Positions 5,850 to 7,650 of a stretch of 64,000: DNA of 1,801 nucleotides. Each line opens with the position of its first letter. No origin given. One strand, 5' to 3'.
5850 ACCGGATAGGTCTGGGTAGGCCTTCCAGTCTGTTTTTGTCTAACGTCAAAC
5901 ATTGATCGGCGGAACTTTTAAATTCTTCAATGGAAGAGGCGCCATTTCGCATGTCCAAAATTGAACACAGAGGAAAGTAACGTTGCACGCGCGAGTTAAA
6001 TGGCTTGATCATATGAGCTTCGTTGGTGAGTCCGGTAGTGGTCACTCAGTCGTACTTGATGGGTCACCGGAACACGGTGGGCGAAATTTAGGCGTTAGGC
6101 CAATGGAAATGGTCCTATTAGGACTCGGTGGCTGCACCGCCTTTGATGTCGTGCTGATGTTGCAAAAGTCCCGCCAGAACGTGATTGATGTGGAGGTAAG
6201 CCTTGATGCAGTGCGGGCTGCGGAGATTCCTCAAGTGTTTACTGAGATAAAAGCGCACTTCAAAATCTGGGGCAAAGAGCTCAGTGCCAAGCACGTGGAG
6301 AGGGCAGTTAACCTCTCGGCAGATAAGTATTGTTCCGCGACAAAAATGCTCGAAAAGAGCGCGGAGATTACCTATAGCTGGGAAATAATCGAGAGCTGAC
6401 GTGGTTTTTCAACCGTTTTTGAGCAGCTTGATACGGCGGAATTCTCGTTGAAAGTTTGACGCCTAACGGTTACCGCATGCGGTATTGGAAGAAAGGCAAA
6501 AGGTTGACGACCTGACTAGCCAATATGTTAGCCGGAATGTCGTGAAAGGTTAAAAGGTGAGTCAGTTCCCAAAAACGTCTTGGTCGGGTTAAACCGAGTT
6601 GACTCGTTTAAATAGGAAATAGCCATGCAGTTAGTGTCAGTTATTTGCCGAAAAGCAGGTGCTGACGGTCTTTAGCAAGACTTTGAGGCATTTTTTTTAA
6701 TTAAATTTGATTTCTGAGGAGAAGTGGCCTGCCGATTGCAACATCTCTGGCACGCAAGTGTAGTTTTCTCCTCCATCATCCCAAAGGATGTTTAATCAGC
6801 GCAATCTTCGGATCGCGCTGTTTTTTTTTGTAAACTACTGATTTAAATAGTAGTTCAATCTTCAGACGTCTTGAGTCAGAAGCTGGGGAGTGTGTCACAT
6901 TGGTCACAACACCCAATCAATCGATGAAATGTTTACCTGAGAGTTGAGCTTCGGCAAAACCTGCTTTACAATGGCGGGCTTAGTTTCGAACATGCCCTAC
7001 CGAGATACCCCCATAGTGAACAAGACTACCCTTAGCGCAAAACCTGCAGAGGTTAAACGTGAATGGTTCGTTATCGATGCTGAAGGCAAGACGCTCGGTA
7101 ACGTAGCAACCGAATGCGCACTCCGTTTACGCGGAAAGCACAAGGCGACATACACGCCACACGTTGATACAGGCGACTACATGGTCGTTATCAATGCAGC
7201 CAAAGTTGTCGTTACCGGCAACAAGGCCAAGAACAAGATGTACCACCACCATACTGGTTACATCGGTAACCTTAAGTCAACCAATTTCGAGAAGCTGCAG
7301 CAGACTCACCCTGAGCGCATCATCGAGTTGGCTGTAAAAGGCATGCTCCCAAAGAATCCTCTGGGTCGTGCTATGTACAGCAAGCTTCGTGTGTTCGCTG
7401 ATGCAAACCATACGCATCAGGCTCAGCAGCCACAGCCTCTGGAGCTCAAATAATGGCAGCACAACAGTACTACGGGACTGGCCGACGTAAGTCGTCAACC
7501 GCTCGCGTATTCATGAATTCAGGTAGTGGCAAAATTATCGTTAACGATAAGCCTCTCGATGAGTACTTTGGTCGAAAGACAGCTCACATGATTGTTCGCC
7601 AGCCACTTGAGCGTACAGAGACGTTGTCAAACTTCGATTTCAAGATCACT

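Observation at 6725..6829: Candidate sigma54-dependent small RNA with an exposed anti-Shine-Dalgarno motif upstream of rplM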

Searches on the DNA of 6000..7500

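Call 4: search_rna_families(source=window, start=6000, end=7500, threshold=evalue, max_evalue=10, show_alignments=3)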
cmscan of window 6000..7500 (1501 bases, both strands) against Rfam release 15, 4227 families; matches with E-value up to 10: 7.
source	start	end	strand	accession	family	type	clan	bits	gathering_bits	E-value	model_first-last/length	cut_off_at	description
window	6788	6825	+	RF02398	sau-6072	Gene; sRNA;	-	24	50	0.047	1-53/53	no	Staphylococcus sRNA sau-6072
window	6778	6836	+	RF02362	Yfr10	Gene; sRNA;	-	22.6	43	1.6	1-78/78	no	Cyanobacterial functional RNA 10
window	6765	6826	+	RF02278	Betaproteobacteria_toxic_sRNA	Gene; sRNA;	-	22.2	50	0.11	1-64/64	no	Betaproteobacteria toxic small RNA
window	7260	7328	-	RF01516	v-snoRNA-1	Gene; snRNA; snoRNA; CD-box;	-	19.2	75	0.56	1-65/65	no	Human herpesvirus 1 small nucleolar RNA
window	7318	7391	+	RF04183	Bacteroidales_small_SRP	Gene;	CL00003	19.2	55.2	0.9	1-107/107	no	Bacteroidales small SRP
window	6793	6852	-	RF02901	AaHKsRNA41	Gene; sRNA;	-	18.1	97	0.22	1-187/187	no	Aggregatibacter sRNA 41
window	6702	6775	+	RF01952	SOX2OT_exon2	Gene; lncRNA;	-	12.8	45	6.5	1-69/69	no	SOX2 overlapping transcript exon 2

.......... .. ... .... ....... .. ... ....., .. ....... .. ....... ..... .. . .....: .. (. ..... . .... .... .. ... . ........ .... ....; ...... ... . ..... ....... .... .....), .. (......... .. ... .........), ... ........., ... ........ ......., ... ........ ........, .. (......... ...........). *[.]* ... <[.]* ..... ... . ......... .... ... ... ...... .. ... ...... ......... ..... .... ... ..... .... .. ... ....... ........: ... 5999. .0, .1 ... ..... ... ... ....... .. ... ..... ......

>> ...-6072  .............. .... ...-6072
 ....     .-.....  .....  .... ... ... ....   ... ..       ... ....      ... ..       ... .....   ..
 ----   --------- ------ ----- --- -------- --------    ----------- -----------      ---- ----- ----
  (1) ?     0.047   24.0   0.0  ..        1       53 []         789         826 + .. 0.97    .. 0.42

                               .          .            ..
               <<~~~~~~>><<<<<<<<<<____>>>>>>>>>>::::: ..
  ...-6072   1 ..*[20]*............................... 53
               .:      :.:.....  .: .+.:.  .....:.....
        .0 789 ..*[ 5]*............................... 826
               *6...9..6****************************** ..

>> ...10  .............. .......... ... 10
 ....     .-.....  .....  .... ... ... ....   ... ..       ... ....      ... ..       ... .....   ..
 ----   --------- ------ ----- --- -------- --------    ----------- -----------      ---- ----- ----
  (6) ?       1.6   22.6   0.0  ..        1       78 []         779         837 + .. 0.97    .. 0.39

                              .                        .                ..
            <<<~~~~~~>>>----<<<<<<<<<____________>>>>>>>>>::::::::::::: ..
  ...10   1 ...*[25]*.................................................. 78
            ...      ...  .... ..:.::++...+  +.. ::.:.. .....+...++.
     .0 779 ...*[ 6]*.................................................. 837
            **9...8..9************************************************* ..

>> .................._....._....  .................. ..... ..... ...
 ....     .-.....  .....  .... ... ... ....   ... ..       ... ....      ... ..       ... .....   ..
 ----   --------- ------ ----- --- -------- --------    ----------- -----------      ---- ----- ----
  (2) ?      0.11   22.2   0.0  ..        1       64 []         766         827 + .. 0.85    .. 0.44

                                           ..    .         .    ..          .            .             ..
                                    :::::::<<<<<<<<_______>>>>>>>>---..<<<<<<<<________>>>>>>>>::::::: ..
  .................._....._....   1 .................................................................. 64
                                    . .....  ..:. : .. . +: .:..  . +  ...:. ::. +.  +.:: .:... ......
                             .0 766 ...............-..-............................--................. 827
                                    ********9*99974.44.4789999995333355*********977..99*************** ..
